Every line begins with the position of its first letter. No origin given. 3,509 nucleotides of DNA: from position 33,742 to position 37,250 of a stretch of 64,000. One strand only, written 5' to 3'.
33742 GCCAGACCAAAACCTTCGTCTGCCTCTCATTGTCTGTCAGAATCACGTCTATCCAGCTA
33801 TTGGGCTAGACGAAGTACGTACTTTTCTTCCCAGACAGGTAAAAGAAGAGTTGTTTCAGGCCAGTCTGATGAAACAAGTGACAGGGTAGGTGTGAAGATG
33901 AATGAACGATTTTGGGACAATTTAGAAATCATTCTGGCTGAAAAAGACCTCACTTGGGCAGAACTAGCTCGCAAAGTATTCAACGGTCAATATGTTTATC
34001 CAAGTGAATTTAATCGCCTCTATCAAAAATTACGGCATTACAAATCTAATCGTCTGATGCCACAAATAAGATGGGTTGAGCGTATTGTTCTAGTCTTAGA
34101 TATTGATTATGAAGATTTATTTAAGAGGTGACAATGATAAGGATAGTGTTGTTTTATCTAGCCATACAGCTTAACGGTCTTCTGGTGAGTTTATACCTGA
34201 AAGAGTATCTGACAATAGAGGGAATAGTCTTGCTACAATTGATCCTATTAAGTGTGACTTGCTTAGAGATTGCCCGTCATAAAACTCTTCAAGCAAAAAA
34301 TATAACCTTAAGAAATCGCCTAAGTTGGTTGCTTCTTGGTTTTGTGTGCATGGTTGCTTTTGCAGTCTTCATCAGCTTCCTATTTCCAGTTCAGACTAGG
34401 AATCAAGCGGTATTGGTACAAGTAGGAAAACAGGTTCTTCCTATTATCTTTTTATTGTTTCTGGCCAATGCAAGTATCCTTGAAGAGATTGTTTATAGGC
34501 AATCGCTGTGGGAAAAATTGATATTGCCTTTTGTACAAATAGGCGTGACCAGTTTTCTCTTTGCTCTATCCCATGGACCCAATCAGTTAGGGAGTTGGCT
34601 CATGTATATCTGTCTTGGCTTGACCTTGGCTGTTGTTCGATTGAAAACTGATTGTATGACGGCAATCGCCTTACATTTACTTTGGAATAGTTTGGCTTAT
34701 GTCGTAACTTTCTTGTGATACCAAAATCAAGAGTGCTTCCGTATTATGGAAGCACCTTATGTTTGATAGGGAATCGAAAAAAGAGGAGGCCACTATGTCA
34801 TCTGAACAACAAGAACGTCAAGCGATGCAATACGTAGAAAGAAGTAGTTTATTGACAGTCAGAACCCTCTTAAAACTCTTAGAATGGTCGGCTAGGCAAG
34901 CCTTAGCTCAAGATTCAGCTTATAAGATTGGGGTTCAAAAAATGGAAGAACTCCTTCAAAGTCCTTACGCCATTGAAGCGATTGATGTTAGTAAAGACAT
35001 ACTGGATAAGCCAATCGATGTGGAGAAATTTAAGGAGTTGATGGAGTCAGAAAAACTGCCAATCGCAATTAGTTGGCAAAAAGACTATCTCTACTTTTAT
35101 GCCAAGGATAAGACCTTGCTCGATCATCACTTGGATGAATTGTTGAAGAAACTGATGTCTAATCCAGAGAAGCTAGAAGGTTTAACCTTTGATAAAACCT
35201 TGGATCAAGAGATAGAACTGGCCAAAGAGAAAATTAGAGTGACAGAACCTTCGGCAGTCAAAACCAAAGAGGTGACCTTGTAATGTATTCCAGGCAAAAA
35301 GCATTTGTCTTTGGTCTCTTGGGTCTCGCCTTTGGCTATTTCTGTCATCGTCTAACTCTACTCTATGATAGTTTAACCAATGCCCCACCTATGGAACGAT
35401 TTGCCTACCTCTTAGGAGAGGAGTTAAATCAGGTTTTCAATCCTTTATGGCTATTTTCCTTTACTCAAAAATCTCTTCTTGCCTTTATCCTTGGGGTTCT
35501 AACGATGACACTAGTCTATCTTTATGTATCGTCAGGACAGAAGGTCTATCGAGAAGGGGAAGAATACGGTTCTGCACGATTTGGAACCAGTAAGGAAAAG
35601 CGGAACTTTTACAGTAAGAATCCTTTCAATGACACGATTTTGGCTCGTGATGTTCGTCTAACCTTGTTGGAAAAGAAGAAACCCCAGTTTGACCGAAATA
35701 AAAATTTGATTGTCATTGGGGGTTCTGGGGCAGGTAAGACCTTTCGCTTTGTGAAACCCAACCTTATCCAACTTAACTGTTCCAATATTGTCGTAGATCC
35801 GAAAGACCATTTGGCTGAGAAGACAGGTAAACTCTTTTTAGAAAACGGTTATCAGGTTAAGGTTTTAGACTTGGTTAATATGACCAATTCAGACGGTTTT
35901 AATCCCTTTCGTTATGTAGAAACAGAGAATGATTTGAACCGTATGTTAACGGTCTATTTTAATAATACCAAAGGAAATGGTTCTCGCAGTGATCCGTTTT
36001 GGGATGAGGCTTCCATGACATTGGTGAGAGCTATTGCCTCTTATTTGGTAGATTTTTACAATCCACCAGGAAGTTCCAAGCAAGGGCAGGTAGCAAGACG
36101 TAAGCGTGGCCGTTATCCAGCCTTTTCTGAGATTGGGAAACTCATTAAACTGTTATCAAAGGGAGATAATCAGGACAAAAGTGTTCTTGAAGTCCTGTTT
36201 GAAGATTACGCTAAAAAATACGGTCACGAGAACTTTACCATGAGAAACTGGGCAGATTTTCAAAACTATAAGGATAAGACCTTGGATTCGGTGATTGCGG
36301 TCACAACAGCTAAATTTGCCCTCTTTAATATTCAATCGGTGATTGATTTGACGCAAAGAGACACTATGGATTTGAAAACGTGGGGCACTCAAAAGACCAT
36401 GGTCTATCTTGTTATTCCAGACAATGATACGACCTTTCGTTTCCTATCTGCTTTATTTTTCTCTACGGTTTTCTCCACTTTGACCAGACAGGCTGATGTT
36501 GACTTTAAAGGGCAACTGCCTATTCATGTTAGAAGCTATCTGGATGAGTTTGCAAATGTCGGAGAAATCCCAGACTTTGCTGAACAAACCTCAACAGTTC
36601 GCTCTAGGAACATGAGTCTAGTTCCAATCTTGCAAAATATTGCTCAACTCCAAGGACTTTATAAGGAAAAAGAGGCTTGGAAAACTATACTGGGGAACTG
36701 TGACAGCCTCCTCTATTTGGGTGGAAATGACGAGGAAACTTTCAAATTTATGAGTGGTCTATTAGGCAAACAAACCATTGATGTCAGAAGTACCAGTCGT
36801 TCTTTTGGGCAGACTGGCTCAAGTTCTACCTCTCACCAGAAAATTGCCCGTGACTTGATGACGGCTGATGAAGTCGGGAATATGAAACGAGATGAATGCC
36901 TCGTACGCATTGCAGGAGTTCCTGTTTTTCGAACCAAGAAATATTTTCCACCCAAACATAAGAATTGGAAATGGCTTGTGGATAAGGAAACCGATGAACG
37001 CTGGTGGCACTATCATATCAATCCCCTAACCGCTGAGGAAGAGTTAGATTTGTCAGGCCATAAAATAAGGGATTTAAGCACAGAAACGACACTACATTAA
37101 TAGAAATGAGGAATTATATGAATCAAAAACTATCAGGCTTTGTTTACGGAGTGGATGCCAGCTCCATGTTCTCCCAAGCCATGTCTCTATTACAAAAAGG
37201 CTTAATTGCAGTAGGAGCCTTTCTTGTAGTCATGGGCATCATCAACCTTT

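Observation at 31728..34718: Orphan Dcm methyltransferase translationally coupled to a four-gene module (two unknowns, HTH, CPBP protease)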

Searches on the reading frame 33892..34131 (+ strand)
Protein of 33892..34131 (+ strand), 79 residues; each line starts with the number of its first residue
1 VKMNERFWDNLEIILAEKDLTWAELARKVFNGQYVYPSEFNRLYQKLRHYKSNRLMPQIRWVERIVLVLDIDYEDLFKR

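Call 3: search_protein_families(library=pfam, proteins=[window:33892-34131:+], max_evalue=0.1)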
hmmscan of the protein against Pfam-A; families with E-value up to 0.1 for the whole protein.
window:33892-34131:+ (79 aa): 0 families

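Call 6: search_protein_families(library=ncbifam, proteins=[window:33892-34131:+], max_evalue=0.1)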
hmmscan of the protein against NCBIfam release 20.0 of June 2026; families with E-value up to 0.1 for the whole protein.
window:33892-34131:+ (79 aa): 0 families

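Call 7: search_protein_families(library=padloc, proteins=[window:33892-34131:+], max_evalue=0.1)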
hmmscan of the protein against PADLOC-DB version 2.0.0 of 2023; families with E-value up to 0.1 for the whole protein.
window:33892-34131:+ (79 aa): 0 families

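Call 8: search_protein_families(library=phrogs, proteins=[window:33892-34131:+], max_evalue=0.1)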
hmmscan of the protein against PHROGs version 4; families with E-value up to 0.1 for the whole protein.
window:33892-34131:+ (79 aa): 2 families
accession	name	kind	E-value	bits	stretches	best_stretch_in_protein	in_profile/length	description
phrog_3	-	transcription regulation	0.00019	22.4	1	1-78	83-147/430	transcriptional repressor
phrog_4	-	transcription regulation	0.098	12.6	0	2-77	132-192/400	transcriptional repressor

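Call 82: search_solved_structures(query=A7, max_evalue=10, show_alignments=2)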
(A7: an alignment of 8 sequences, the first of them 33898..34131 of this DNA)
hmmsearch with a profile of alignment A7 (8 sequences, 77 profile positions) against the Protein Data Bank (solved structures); distinct sequences matched with E-value up to 10: 15.
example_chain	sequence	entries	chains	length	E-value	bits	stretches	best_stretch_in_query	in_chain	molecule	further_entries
7m97_A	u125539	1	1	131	0.089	16.2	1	14-43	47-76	Bromodomain protein 1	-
9hh7_A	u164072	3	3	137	0.095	16.1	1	14-43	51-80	Bromodomain protein 1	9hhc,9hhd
5ulc_X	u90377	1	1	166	0.1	16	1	14-43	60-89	Bromodomain protein 1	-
4f52_A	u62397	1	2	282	0.36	14.3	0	31-59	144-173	Cullin-1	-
7yon_L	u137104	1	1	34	0.45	14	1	30-49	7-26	Peptide YY(3-36)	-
2na5_A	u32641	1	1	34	0.46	14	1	30-49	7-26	Peptide YY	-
2df0_A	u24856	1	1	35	0.47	13.9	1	30-49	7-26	Peptide YY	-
2dez_A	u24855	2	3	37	0.53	13.8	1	30-49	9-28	Peptide YY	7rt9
6b8l_A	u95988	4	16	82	0.57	13.7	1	33-68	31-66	Potassium voltage-gated channel subfamily KQT member 4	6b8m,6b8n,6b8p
3rtr_A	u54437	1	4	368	0.6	13.6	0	31-60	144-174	Cullin-1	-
5wop_A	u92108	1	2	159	0.69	13.4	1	13-67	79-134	Polymerase PB2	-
5eg7_A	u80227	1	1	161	0.71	13.4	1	13-67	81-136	Polymerase basic protein 2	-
5eg9_A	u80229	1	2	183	0.86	13.1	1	14-67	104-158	Polymerase basic protein 2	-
4cb7_A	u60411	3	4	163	1.2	12.7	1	13-64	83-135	POLYMERASE BASIC SUBUNIT 2 | Polymerase basic protein 2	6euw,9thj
8jhe_A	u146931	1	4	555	1.4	12.4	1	13-72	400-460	Hyper thermostable ancestral L-amino acid oxidase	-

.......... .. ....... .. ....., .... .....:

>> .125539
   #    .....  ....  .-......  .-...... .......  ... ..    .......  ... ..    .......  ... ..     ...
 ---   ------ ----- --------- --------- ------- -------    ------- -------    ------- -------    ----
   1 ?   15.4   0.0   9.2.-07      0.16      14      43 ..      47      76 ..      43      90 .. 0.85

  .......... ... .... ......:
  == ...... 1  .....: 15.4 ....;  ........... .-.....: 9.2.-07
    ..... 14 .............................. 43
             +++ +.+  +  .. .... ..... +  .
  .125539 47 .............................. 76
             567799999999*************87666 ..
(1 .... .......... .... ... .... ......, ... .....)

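Call 86: search_protein_families(library=pfam, alignment_id=A7, max_evalue=10)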
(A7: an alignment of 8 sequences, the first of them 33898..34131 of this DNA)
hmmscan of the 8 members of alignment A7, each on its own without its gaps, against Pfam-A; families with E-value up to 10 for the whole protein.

A. member 1, window:33898-34131:+ (77 aa): 1 family
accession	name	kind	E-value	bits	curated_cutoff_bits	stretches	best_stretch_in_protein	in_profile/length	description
PF17183.9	Get5_C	-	0.12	12.4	22.9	1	3-32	17-48/51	Get5, C-terminal domain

B. families by the number of members that match (of 8 scanned): 4 families
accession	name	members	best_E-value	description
PF17183.9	Get5_C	2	0.12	Get5, C-terminal domain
PF01021.25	TYA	1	0.094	Ty transposon capsid protein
PF07788.17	PDDEXK_10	1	0.12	PD-(D/E)XK nuclease superfamily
PF16013.10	DUF4781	1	0.24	Domain of unknown function (DUF4781)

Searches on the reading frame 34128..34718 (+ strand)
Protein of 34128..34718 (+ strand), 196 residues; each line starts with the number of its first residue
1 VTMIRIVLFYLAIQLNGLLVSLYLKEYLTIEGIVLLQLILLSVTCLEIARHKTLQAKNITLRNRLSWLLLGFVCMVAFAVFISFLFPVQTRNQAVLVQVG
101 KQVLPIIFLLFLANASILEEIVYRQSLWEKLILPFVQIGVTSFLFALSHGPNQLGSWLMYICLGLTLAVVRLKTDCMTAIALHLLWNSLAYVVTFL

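Call 3: search_protein_families(library=pfam, proteins=[window:34128-34718:+], max_evalue=0.1)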
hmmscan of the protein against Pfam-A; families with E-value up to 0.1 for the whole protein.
window:34128-34718:+ (196 aa): 1 family
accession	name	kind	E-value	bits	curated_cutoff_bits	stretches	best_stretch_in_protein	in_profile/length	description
PF02517.21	Rce1-like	-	5.2e-13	49.5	22.4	1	105-188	5-92/93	Type II CAAX prenyl endopeptidase Rce1-like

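Call 6: search_protein_families(library=ncbifam, proteins=[window:34128-34718:+], max_evalue=0.1)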
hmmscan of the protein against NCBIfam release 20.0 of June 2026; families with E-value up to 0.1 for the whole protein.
window:34128-34718:+ (196 aa): 3 families
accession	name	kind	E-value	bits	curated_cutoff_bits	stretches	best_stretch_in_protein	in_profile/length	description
NF041647.1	ABC_perm_CPBP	equivalog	3.9e-07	29.2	435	1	3-194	432-634/636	ABC transporter permease subunit/CPBP intramembrane protease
NF040589.1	CPBP_Synerg_MrtS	equivalog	0.00032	20.9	130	1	71-187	44-160/170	Synerg-CTERM system glutamic-type intramembrane protease MrtS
NF033192.3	CPBP_JDVT_MrtJ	equivalog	0.011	16.4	75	1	110-190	3-95/98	JDVT-CTERM system glutamic-type intramembrane protease MrtJ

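Call 7: search_protein_families(library=padloc, proteins=[window:34128-34718:+], max_evalue=0.1)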
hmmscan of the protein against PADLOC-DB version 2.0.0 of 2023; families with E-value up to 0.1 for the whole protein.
window:34128-34718:+ (196 aa): 0 families

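Call 8: search_protein_families(library=phrogs, proteins=[window:34128-34718:+], max_evalue=0.1)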
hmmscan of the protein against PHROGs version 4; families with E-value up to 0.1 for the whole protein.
window:34128-34718:+ (196 aa): 1 family
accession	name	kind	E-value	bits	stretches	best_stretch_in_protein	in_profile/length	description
phrog_200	-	other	0.073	13.2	0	34-101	52-117/379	lipoprotein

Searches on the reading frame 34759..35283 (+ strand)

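Call 3: search_protein_families(library=pfam, proteins=[window:34759-35283:+], max_evalue=0.1)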
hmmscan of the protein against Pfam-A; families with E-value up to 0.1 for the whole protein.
window:34759-35283:+ (174 aa): 0 families

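Call 6: search_protein_families(library=ncbifam, proteins=[window:34759-35283:+], max_evalue=0.1)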
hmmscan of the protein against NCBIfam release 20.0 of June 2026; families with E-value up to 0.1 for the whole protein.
window:34759-35283:+ (174 aa): 2 families
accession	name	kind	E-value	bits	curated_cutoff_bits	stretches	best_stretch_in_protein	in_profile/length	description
NF005674.0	PRK07459.1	equivalog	0.007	16.3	161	1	17-68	53-103/121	single-stranded DNA-binding protein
NF053591.1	YfiR_like_TOL0243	equivalog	0.025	14.6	125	1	39-99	14-71/150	TOL_0243 family YfiR-like periplasmic protein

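Call 7: search_protein_families(library=padloc, proteins=[window:34759-35283:+], max_evalue=0.1)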
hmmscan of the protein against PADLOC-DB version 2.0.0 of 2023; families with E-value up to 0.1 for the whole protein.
window:34759-35283:+ (174 aa): 1 family
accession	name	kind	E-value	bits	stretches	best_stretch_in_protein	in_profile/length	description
PDLC04613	PDC-M38B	-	0.0059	14.2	1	88-140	100-152/278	-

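Call 8: search_protein_families(library=phrogs, proteins=[window:34759-35283:+], max_evalue=0.1)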
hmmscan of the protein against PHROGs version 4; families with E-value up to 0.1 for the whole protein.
window:34759-35283:+ (174 aa): 1 family
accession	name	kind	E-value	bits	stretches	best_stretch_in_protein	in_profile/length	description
phrog_30677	-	tail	0.094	12.9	0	121-165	148-193/285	tail protein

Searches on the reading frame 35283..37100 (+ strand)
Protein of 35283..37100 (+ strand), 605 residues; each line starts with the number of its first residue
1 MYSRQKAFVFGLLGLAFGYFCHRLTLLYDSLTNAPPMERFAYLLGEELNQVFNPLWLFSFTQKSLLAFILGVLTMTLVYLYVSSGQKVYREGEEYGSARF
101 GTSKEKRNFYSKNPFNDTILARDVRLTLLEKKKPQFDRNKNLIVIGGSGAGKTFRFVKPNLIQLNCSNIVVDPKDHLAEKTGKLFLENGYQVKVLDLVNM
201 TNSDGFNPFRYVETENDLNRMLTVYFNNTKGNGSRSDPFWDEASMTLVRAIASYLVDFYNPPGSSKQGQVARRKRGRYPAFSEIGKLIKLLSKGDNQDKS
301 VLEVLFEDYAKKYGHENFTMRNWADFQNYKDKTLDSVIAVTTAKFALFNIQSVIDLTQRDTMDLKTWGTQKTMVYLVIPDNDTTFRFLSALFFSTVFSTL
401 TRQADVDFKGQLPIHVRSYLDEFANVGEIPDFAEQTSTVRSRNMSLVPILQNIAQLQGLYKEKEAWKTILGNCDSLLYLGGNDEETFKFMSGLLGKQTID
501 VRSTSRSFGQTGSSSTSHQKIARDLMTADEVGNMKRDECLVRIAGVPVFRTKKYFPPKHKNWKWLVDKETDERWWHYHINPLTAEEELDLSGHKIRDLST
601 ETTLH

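Call 3: search_protein_families(library=pfam, proteins=[window:35283-37100:+], max_evalue=0.1)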
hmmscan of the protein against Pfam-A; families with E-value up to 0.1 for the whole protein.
window:35283-37100:+ (605 aa): 3 families
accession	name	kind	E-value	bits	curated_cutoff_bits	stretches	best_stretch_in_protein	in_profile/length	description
PF02534.20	T4SS-DNA_transf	-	1.5e-67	228.9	20.1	1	129-554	37-443/468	Type IV secretory system Conjugative DNA transfer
PF12696.13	TraG-D_C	-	2.1e-36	125.1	22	1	415-535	1-125/126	TraM recognition site of TraD and TraG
PF10412.15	TrwB_AAD_bind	-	5.5e-15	55.6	20.5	1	419-550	249-383/387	Type IV secretion-system coupling protein DNA-binding domain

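Call 6: search_protein_families(library=ncbifam, proteins=[window:35283-37100:+], max_evalue=0.1)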
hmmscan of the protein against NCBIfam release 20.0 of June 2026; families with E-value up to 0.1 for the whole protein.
window:35283-37100:+ (605 aa): 10 families
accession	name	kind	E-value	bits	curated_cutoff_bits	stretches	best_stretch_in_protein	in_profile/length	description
NF045973.1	conju_CD1115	equivalog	3.6e-134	447.9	250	1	118-561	2-440/442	VirD4-like conjugal transfer protein, CD1115 family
NF010394.0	PRK13822.1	subfamily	1.6e-19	70.1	443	1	142-550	227-615/643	conjugal transfer coupling protein TraG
NF010424.0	PRK13850.1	equivalog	1.4e-17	63.1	681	1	352-553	329-527/670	type IV secretion system ATPase VirD4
NF010472.0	PRK13897.1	equivalog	3.9e-17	62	728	1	321-555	315-551/657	type IV secretion system component VirD4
NF010450.0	PRK13876.1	subfamily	3.2e-13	48.8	674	1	368-555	356-542/667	IncP-type conjugal transfer protein TraG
TIGR02767.1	TraG-Ti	equivalog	4.5e-12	45.6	686.2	1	141-552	213-604/623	Ti-type conjugative transfer system protein TraG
TIGR02759.1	TraD_Ftype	equivalog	3.3e-11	42.6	521.35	1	419-555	412-551/566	type IV conjugative transfer system coupling protein TraD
NF010453.0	PRK13880.1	subfamily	2.2e-08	32.8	586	1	148-534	178-561/630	conjugal transfer coupling protein TraG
TIGR03743.1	SXT_TraD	subfamily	1.3e-06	27.2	366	1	411-548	483-628/636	conjugative transfer system coupling protein TraD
NF045975.1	VirB4_plasma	equivalog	0.0036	15.1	590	1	132-300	508-676/894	Mbov_0397 family ICE element conjugal transfer ATPase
